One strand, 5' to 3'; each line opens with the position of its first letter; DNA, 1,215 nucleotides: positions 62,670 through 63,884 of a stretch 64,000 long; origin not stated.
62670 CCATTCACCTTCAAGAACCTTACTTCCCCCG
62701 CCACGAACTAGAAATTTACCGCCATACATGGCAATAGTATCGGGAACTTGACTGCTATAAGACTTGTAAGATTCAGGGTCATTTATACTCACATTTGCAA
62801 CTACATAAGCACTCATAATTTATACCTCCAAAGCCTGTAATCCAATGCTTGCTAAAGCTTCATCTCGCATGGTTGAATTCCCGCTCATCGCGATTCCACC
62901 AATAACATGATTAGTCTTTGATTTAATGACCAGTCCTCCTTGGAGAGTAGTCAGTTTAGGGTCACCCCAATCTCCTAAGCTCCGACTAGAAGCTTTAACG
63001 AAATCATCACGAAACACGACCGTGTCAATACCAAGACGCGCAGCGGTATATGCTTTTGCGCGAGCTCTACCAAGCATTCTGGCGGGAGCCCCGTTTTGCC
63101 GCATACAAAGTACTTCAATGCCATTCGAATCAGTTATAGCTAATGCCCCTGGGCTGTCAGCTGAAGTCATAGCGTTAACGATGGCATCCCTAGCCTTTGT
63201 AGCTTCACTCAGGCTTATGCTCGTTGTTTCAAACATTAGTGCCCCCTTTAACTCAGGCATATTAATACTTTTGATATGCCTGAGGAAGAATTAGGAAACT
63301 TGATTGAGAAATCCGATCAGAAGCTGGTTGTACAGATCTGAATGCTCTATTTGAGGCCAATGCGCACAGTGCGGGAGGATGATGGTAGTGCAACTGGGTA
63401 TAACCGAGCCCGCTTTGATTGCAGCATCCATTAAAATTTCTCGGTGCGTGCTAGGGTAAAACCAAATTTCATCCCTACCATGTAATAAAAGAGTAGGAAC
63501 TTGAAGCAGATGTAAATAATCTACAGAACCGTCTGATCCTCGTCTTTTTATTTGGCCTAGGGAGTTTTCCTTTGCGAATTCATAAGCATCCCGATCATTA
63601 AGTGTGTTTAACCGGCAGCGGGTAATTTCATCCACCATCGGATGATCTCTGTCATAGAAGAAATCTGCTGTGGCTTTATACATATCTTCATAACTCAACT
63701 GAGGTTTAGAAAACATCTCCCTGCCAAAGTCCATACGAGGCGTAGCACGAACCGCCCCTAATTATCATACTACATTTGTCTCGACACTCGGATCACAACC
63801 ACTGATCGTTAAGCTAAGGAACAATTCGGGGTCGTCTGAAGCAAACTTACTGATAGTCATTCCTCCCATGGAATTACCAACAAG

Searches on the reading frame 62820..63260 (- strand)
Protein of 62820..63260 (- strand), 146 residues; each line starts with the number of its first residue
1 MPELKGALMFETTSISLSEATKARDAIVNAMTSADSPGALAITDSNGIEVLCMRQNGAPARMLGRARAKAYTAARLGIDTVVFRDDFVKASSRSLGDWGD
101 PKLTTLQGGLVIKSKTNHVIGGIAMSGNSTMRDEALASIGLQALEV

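Call 3: search_protein_families(library=pfam, proteins=[window:62820-63260:-], max_evalue=1)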
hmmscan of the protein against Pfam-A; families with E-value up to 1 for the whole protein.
window:62820-63260:- (146 aa): 1 family
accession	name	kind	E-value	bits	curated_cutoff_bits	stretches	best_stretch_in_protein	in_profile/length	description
PF03928.20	HbpS-like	-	2.3e-18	66.9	25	1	15-141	1-127/128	Haem degrading protein HbpS-like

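Call 4: search_protein_families(library=ncbifam, proteins=[window:62820-63260:-], max_evalue=1)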
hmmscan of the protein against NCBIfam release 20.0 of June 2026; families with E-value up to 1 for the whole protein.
window:62820-63260:- (146 aa): 1 family
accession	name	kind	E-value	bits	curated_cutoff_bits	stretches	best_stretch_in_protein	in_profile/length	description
NF008625.0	PRK11613.1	equivalog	0.0046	16.1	455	1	17-63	103-149/282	dihydropteroate synthase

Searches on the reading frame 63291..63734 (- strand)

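Call 3: search_protein_families(library=pfam, proteins=[window:63291-63734:-], max_evalue=1)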
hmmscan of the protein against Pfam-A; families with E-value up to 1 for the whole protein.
window:63291-63734:- (147 aa): 2 families
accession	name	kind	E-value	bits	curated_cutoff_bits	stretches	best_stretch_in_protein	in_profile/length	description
PF00561.26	Abhydrolase_1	-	0.11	12.6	25.8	1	64-131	200-244/245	alpha/beta hydrolase fold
PF12697.13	Abhydrolase_6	-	0.13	13.4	26.3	1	70-136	158-215/217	Alpha/beta hydrolase family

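Call 4: search_protein_families(library=ncbifam, proteins=[window:63291-63734:-], max_evalue=1)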
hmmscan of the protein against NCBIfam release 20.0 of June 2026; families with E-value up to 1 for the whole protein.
window:63291-63734:- (147 aa): 9 families
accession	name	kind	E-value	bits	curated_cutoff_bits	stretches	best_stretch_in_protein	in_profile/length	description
NF052614.1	AB_fold_OlsI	equivalog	8.1e-08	32.1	385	1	72-145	191-257/272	ornithine lipid biosynthesis O-acyltransferase OlsI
TIGR03343.1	biphenyl_bphD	equivalog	1.1e-07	31.3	462.15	1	14-144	161-281/282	2-hydroxy-6-oxo-6-phenylhexa-2,4-dienoate hydrolase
NF045632.1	hydroxlase_HsaD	equivalog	3.3e-06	26.3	400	1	75-144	228-289/290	4,5:9,10-diseco-3-hydroxy-5,9,17-trioxoandrosta-1(10),2-diene-4-oate hydrolase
TIGR02427.1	protocat_pcaD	equivalog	0.00034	20.1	255.85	1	73-143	188-250/251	3-oxoadipate enol-lactonase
TIGR01250.1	pro_imino_pep_2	subfamily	0.0017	18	167.65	1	71-144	224-288/288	proline iminopeptidase-family hydrolase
NF045948.1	ProImpepThrmp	equivalog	0.02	14.3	500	1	17-146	166-290/291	proline iminopeptidase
NF040793.1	sarcosine_GrdG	exception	0.033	13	780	1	53-137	179-266/428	sarcosine reductase complex component B subunit alpha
NF051488.1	bifunc_PcaDC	exception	0.098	11.8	390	1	74-145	189-252/375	bifunctional 3-oxoadipate enol-lactonase/4-carboxymuconolactone decarboxylase PcaDC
NF041759.1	mac_hydro_EstT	equivalog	0.12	11.6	450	1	66-103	208-244/278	macrolide hydrolase EstT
